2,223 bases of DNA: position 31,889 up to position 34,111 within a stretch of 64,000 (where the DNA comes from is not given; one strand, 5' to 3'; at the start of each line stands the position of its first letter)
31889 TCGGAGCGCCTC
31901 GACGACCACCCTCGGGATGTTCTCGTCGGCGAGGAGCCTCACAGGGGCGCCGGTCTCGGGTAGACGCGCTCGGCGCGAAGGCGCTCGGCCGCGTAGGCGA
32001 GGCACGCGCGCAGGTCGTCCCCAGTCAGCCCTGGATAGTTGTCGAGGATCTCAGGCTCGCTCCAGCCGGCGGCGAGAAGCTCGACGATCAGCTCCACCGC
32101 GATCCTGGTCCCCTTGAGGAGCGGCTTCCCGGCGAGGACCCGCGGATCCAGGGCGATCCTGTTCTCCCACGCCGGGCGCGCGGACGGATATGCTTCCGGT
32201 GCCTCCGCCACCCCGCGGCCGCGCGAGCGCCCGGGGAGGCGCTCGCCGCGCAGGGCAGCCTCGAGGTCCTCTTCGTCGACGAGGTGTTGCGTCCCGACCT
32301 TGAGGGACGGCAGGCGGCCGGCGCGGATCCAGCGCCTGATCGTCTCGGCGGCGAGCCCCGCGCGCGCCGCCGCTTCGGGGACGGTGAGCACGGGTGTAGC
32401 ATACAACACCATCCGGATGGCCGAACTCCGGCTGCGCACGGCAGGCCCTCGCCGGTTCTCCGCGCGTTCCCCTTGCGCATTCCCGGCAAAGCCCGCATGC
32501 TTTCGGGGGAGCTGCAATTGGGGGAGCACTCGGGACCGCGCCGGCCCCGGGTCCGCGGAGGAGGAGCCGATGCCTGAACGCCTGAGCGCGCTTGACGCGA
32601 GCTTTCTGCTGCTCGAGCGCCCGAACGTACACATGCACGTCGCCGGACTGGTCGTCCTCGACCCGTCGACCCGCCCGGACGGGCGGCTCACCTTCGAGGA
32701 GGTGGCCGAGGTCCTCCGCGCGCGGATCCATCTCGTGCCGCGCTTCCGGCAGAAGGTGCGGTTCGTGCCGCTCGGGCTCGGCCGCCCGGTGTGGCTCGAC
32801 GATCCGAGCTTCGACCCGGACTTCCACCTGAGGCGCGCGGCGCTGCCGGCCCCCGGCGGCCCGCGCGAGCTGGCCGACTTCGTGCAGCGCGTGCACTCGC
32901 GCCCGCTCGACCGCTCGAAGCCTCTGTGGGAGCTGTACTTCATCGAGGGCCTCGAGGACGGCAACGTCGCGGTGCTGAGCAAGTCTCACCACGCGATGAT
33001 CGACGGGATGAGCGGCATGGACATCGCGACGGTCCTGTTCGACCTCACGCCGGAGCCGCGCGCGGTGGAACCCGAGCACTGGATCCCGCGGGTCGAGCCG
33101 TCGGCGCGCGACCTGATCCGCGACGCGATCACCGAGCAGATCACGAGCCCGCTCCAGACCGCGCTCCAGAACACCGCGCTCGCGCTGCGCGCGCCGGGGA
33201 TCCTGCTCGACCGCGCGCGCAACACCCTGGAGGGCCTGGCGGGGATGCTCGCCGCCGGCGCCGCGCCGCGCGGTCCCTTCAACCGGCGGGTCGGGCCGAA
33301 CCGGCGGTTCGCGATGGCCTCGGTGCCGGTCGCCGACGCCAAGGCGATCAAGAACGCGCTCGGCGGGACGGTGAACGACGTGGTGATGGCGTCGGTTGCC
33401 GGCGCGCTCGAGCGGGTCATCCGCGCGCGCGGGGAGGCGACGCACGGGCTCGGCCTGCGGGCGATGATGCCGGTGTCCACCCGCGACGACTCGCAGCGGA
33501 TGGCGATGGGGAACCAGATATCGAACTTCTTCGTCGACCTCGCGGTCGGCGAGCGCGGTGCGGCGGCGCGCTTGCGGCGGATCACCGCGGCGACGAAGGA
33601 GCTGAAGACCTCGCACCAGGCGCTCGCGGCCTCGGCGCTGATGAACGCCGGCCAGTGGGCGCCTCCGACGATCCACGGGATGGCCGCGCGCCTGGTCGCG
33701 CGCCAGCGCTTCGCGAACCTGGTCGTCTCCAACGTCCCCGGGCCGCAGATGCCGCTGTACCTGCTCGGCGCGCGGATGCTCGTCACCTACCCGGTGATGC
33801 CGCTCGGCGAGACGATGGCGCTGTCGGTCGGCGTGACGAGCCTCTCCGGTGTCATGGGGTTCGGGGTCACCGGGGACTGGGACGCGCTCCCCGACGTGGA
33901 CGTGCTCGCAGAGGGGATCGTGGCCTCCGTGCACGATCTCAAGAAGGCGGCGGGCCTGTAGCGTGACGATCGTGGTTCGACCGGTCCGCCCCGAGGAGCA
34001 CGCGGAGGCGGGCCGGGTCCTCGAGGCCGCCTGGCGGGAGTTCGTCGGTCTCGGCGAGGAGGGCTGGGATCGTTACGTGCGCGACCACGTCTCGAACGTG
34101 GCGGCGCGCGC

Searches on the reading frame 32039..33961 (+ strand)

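Call 33: search_protein_families(library=pfam, proteins=[window:32039-33961:+], max_evalue=0.001)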
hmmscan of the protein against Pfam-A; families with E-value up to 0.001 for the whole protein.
window:32039-33961:+ (640 aa): 2 families
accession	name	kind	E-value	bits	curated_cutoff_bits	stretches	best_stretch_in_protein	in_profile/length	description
PF03007.21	WS_DGAT_cat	-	6.7e-79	265.8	23.6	1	182-449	1-263/263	Wax ester synthase/diacylglycerol acyltransferase catalytic domain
PF06974.18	WS_DGAT_C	-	5.5e-27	95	20.7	1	490-634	1-144/145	WS/DGAT C-terminal domain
